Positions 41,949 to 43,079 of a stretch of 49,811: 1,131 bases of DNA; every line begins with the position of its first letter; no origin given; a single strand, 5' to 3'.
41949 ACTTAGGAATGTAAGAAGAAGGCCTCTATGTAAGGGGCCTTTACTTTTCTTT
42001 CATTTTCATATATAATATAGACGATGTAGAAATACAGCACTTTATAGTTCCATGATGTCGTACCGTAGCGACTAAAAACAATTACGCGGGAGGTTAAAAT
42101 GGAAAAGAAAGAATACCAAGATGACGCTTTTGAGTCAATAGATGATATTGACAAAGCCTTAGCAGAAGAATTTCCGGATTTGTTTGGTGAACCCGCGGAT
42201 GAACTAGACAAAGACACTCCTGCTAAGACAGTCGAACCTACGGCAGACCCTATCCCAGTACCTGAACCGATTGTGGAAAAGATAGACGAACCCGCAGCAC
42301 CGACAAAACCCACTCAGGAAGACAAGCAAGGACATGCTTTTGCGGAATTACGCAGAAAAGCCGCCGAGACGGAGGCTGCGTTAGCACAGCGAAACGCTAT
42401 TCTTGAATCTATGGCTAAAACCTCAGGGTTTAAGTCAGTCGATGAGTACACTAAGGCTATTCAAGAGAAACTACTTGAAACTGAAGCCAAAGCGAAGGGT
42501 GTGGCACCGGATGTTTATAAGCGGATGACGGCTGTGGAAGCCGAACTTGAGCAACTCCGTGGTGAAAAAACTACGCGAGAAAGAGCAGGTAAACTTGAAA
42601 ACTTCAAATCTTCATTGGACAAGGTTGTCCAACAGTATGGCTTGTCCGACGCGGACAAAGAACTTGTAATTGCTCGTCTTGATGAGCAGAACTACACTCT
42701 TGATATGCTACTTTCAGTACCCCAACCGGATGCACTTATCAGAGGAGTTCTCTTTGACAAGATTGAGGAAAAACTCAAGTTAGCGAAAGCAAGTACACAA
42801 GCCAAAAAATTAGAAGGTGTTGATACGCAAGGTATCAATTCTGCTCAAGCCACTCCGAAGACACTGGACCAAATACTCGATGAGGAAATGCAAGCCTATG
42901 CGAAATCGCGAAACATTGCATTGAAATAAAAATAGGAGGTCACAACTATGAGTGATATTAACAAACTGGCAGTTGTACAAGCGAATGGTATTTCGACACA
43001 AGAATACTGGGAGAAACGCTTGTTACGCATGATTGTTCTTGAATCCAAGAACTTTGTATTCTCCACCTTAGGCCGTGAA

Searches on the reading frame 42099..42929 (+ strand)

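Call 9: search_protein_families(library=phrogs, proteins=[window:42099-42929:+], max_evalue=0.001)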
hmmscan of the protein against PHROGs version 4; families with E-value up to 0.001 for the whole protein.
window:42099-42929:+ (276 aa): 1 family
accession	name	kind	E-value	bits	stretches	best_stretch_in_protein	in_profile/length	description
phrog_13908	-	unknown function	1.4e-05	25.6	1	86-167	87-172/294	-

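Call 10: search_protein_families(library=pfam, proteins=[window:42099-42929:+], max_evalue=0.01)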
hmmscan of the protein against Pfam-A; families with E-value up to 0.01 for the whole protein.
window:42099-42929:+ (276 aa): 0 families
